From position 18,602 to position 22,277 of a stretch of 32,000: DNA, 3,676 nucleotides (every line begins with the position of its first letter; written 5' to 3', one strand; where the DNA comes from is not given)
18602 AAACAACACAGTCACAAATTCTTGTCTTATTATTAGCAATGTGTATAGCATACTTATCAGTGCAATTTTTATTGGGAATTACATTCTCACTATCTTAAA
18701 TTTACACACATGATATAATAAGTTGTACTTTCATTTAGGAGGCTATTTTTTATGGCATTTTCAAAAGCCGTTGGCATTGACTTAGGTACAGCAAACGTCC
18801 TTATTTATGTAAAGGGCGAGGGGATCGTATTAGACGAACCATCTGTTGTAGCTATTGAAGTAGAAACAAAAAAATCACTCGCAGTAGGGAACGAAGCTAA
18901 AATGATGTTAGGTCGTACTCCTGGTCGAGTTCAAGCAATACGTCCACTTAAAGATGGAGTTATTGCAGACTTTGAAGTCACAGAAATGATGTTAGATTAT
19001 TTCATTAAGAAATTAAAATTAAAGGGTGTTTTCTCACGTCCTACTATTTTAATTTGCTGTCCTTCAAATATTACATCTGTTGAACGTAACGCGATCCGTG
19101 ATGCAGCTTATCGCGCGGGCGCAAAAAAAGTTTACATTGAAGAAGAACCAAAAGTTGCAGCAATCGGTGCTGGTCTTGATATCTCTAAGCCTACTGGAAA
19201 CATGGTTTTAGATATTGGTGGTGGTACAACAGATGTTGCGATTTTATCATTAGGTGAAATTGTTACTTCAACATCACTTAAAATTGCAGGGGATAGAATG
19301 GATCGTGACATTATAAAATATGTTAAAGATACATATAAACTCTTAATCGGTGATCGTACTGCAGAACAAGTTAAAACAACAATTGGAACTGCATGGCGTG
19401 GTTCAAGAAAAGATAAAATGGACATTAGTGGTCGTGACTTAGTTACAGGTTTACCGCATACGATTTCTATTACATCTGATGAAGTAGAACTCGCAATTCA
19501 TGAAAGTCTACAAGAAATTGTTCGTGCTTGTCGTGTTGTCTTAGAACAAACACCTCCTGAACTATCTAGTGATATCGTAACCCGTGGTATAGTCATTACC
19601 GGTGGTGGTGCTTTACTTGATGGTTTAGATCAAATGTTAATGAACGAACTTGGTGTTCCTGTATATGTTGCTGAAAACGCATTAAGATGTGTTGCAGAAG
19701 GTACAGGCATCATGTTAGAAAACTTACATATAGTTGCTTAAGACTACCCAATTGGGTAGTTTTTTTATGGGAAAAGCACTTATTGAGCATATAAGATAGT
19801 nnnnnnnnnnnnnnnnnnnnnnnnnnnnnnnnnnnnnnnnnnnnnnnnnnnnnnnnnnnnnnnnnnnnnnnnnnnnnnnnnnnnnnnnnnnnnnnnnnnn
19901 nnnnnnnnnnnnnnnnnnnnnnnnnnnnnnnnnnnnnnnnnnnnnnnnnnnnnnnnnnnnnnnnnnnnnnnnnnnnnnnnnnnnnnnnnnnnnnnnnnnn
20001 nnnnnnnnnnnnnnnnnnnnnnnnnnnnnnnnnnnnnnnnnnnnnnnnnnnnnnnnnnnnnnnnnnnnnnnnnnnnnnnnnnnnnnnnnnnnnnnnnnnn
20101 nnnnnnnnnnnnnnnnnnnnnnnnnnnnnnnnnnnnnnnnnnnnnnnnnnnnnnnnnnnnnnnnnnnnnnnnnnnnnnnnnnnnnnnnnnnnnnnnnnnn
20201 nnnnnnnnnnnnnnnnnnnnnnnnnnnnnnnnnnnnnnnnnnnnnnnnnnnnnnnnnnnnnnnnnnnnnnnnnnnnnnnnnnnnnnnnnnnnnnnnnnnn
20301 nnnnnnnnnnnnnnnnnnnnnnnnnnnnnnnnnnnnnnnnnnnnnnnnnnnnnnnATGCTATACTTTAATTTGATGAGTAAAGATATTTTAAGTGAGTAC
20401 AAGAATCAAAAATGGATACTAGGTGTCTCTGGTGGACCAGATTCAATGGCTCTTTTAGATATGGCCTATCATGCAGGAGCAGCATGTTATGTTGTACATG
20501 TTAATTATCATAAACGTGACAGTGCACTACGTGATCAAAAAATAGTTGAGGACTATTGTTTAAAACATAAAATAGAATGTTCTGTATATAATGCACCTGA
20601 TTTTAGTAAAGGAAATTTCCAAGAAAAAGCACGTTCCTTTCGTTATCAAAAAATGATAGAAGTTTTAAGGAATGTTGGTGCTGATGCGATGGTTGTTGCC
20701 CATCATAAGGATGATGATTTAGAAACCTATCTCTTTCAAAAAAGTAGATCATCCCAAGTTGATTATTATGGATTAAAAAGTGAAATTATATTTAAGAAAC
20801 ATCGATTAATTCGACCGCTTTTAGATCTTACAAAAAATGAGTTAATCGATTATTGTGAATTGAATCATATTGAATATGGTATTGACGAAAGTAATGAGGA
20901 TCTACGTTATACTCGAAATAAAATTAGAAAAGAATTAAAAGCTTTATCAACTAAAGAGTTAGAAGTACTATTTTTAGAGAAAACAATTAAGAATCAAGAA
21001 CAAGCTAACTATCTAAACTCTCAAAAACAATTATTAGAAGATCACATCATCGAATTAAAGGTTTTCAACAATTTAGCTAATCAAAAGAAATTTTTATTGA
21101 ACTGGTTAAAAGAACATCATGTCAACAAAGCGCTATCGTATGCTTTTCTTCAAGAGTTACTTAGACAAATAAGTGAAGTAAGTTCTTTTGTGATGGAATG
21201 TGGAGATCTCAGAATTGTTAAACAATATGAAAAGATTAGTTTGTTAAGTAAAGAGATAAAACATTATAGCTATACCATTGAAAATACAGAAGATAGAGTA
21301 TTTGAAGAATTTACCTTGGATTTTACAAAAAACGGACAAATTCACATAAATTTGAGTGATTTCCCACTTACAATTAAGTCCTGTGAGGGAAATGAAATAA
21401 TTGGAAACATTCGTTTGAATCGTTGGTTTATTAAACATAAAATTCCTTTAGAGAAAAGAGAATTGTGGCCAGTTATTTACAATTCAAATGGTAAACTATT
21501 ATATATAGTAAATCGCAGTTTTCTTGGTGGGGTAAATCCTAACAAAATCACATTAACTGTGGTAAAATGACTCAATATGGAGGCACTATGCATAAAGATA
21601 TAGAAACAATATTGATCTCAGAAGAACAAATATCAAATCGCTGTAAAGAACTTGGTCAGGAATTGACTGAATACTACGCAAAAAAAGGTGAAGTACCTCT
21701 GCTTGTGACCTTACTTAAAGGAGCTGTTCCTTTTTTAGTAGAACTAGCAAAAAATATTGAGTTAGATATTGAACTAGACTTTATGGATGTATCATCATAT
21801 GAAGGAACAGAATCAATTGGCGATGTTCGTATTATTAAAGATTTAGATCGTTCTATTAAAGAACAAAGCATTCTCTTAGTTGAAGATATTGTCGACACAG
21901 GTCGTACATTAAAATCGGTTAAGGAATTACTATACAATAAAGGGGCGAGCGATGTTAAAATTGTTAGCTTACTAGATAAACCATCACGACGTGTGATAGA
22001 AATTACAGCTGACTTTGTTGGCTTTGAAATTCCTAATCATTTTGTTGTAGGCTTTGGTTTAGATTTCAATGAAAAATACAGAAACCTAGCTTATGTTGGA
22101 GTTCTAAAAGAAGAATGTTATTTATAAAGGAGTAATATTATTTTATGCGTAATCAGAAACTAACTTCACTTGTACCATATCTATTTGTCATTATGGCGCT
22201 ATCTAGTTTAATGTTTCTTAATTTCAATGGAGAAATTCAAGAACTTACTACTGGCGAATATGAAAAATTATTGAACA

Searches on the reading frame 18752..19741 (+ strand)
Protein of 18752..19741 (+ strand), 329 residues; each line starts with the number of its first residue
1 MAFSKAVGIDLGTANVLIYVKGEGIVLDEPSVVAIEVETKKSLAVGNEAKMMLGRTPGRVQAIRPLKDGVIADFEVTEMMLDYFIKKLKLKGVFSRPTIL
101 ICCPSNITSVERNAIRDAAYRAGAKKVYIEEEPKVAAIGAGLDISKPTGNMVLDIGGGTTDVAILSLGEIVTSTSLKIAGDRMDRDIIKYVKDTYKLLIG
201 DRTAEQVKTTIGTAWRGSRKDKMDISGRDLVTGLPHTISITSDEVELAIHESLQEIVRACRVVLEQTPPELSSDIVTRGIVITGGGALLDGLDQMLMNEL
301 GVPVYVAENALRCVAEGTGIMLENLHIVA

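Call 40: search_protein_families(library=pfam, proteins=[window:18752-19741:+], max_evalue=0.00001)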
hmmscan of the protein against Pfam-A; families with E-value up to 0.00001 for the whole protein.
window:18752-19741:+ (329 aa): 5 families
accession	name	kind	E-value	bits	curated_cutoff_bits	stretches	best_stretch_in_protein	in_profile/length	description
PF06723.19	MreB_Mbl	-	1.1e-144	481.7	27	1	5-326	2-323/327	MreB/Mbl protein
PF14450.12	FtsA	-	1.9e-12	48.1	31.8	1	151-309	1-112/127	Cell division protein FtsA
PF00012.26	HSP70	-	2.8e-12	46.1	20.6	1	99-200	136-243/599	Hsp70 protein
PF00022.25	Actin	-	3e-10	39.7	27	1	29-193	30-189/410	Actin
PF06277.17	EutA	-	9.4e-06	25.2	27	1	135-205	127-204/475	Ethanolamine utilisation protein EutA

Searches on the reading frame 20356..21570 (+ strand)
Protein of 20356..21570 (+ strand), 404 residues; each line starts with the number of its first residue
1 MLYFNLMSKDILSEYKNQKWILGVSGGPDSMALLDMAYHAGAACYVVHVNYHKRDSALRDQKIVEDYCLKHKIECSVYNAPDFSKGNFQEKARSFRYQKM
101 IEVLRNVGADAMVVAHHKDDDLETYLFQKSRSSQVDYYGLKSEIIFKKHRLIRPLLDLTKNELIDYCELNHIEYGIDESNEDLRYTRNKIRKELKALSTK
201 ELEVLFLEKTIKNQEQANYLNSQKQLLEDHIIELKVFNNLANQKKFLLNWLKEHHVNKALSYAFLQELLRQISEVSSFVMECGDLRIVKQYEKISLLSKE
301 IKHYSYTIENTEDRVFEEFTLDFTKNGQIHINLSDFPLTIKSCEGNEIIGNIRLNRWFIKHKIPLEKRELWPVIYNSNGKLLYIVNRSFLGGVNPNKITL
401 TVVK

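Call 40: search_protein_families(library=pfam, proteins=[window:20356-21570:+], max_evalue=0.00001)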
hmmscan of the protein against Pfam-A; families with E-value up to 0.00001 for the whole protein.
window:20356-21570:+ (404 aa): 1 family
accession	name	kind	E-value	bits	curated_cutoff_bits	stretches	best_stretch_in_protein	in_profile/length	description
PF01171.26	ATP_bind_3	-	1.2e-50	172.3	27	1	19-193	1-182/182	PP-loop family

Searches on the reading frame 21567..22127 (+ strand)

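Call 40: search_protein_families(library=pfam, proteins=[window:21567-22127:+], max_evalue=0.00001)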
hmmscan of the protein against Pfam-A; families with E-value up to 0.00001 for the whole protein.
window:21567-22127:+ (186 aa): 1 family
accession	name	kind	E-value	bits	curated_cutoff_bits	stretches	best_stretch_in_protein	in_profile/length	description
PF00156.33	Pribosyltran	-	3.2e-27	95.2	26.3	1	21-167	4-157/158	Phosphoribosyl transferase domain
